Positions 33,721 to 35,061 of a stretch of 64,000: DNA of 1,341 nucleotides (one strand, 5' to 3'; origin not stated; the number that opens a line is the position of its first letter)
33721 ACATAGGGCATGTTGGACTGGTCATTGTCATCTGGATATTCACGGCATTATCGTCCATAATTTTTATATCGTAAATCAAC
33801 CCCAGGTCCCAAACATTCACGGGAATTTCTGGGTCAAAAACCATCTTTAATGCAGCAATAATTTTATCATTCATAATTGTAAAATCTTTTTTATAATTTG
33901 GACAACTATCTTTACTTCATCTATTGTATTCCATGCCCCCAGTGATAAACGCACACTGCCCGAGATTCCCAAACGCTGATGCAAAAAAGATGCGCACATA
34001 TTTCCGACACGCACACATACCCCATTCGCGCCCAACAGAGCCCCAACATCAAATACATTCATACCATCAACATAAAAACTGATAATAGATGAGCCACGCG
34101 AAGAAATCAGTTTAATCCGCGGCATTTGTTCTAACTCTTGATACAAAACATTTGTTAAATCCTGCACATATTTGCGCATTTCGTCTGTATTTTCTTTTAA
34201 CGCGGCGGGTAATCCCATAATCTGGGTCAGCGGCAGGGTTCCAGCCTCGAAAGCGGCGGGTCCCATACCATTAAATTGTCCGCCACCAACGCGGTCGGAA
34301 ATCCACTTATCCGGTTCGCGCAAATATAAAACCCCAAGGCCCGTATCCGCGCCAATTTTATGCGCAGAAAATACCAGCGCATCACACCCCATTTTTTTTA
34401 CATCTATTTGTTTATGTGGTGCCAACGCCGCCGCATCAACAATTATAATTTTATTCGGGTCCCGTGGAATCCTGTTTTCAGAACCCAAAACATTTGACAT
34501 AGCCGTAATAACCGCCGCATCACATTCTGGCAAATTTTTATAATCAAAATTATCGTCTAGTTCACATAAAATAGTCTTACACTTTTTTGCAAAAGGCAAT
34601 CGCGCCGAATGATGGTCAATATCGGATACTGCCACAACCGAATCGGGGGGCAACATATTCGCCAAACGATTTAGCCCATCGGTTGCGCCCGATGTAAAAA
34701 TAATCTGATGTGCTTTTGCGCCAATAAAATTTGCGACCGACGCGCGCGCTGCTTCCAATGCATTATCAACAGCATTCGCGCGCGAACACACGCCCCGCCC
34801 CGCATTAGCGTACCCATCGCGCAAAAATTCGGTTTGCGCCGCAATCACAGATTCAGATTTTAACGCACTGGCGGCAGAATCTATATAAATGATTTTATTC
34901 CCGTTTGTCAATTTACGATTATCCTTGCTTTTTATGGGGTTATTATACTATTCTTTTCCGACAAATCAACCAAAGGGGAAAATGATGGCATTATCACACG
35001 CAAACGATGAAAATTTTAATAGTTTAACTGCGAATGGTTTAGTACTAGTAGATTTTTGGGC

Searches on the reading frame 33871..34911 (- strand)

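Call 46: search_protein_families(library=pfam, proteins=[window:33871-34911:-], max_evalue=0.0001)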
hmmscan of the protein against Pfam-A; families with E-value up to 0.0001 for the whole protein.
window:33871-34911:- (346 aa): 1 family
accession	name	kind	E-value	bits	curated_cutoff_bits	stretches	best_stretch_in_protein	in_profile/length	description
PF00266.25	Aminotran_5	-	7.8e-67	226.3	21.5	1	8-335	1-370/371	Aminotransferase class-V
